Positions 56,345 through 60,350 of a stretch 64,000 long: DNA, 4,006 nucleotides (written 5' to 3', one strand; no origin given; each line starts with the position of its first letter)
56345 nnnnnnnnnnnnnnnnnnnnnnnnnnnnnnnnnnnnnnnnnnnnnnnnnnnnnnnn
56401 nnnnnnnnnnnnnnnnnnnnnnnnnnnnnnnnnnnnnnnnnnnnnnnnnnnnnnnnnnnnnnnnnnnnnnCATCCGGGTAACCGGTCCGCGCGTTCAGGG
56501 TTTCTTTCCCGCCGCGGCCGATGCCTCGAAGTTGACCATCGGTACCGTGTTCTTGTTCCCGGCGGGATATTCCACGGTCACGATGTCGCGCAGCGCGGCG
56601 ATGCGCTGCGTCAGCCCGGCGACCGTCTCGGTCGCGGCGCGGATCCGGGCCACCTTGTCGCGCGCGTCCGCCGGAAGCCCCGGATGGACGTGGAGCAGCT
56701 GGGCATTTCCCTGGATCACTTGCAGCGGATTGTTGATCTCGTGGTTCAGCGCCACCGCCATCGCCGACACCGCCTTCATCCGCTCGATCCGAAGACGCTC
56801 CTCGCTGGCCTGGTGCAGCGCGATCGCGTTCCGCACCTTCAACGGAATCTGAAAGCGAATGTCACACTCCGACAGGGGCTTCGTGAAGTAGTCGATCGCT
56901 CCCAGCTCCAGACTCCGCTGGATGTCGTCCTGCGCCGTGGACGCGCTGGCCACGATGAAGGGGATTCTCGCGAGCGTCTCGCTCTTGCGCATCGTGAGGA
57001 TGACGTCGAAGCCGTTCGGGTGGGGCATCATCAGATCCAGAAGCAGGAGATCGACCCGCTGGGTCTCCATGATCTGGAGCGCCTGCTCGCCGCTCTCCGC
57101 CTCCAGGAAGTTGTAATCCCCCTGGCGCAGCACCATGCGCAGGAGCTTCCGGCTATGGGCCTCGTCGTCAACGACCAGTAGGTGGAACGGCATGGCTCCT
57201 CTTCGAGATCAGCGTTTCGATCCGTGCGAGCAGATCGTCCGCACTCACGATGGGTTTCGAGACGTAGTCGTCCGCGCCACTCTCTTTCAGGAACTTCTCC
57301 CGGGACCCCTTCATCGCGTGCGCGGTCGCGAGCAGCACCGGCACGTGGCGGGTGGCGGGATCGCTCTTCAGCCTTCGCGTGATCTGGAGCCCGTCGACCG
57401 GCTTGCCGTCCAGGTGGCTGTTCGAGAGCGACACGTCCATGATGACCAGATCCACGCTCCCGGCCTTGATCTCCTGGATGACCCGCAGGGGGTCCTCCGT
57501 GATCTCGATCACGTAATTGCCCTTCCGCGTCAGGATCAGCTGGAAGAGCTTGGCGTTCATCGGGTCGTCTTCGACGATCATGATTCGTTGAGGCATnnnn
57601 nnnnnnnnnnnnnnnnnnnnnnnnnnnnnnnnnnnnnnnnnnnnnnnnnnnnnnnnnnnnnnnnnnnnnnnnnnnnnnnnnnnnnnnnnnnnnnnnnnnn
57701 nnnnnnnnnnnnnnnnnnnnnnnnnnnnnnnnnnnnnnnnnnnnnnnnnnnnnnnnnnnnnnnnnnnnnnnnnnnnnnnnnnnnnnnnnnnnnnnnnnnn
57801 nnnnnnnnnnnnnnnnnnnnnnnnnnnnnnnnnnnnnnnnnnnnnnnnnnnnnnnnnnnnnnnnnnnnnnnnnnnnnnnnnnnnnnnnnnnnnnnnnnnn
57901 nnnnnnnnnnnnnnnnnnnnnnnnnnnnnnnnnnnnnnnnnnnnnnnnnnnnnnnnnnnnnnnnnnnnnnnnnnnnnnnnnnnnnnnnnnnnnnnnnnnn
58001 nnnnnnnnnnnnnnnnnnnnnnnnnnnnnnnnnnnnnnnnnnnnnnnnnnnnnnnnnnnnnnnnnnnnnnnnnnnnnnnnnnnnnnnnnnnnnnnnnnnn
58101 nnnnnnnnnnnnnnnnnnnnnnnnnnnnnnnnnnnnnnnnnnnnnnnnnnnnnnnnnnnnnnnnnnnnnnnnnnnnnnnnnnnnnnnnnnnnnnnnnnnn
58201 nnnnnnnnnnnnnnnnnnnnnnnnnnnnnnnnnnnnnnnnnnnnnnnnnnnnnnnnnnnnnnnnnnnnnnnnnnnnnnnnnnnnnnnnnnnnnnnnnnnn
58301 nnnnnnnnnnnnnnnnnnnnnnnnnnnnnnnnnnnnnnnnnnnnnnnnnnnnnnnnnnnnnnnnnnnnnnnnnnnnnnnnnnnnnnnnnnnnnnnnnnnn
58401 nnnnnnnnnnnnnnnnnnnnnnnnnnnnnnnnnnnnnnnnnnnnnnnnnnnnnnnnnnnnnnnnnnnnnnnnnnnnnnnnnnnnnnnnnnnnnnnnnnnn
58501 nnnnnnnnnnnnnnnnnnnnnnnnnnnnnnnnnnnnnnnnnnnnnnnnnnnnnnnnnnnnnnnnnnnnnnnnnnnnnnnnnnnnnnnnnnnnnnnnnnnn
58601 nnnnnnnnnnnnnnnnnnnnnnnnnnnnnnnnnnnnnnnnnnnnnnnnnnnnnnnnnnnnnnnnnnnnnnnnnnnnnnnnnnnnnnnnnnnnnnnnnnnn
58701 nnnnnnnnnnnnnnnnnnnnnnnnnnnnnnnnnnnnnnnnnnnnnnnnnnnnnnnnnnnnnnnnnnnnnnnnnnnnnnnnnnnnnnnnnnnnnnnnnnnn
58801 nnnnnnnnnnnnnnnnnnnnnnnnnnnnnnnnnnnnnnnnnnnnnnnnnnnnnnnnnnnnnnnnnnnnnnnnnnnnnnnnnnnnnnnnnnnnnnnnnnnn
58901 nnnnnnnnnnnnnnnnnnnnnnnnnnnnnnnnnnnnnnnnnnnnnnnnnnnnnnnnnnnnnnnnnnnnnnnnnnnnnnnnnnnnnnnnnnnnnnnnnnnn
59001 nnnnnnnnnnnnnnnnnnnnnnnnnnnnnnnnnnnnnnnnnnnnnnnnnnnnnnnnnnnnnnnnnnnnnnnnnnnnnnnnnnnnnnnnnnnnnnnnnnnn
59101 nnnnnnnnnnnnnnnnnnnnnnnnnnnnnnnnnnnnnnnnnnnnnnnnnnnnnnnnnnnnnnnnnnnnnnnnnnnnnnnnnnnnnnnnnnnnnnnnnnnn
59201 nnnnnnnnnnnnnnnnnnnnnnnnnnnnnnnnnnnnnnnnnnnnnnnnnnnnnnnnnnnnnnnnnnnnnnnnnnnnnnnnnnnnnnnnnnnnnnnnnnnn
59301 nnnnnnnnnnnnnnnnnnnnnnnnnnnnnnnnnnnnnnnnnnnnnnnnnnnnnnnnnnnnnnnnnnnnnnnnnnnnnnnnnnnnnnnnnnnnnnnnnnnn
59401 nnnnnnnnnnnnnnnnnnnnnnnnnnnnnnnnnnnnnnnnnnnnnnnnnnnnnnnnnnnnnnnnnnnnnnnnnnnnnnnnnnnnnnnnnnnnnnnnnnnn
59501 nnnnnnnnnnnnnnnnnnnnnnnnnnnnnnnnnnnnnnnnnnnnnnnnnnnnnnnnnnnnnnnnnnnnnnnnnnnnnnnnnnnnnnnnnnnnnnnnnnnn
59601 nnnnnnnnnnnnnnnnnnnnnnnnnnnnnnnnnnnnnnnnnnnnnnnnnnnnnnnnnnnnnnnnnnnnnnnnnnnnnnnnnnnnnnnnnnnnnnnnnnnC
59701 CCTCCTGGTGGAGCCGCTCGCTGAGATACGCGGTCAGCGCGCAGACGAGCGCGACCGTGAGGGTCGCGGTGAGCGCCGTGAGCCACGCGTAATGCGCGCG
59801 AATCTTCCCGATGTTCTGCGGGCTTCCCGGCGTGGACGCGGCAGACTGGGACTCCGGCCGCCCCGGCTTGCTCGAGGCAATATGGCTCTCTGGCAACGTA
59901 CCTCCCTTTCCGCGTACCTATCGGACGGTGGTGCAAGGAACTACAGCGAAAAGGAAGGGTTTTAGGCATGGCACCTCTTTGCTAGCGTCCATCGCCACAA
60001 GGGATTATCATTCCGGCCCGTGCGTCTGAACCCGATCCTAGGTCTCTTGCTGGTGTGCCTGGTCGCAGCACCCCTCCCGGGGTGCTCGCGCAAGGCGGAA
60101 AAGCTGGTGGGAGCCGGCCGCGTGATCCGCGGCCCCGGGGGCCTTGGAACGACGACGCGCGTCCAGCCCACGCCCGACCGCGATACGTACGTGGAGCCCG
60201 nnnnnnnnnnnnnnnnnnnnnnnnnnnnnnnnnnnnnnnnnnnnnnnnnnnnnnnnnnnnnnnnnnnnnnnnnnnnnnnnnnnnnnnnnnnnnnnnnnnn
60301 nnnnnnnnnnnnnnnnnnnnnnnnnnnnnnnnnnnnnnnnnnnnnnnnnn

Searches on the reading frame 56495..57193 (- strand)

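Call 3: search_protein_families(library=pfam, proteins=[window:56495-57193:-], max_evalue=0.1)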
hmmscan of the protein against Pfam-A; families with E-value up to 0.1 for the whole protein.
window:56495-57193:- (232 aa): 4 families
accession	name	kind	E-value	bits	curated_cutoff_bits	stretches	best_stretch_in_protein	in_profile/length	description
PF00072.30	Response_reg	-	3.8e-24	85.4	30.2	1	6-112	2-106/111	Response regulator receiver domain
PF00512.31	HisKA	-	2.9e-07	30.9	26.9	1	148-198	8-57/66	His Kinase A (phospho-acceptor) domain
PF20274.4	cREC_REC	-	0.0012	19.9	27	1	6-89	3-80/88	Cyclic-phosphate processing Receiver domain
PF14689.11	SPOB_a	-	0.013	15.6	28.1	1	141-166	11-36/62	Sensor_kinase_SpoOB-type, alpha-helical domain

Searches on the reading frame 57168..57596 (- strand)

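Call 3: search_protein_families(library=pfam, proteins=[window:57168-57596:-], max_evalue=0.1)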
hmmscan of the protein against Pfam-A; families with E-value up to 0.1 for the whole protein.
window:57168-57596:- (142 aa): 1 family
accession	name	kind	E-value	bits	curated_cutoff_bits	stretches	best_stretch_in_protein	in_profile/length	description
PF00072.30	Response_reg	-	3.2e-21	76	30.2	1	5-126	1-110/111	Response regulator receiver domain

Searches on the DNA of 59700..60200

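Call 38: search_rna_families(source=window, start=59700, end=60200, threshold=evalue, max_evalue=1)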
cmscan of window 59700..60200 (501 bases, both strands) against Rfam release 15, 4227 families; matches with E-value up to 1: 1.
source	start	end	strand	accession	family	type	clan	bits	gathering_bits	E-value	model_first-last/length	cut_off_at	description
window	59738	59758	+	RF03010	mcrA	Gene; sRNA;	-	13.7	57.6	0.52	1-21/51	no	mcrA RNA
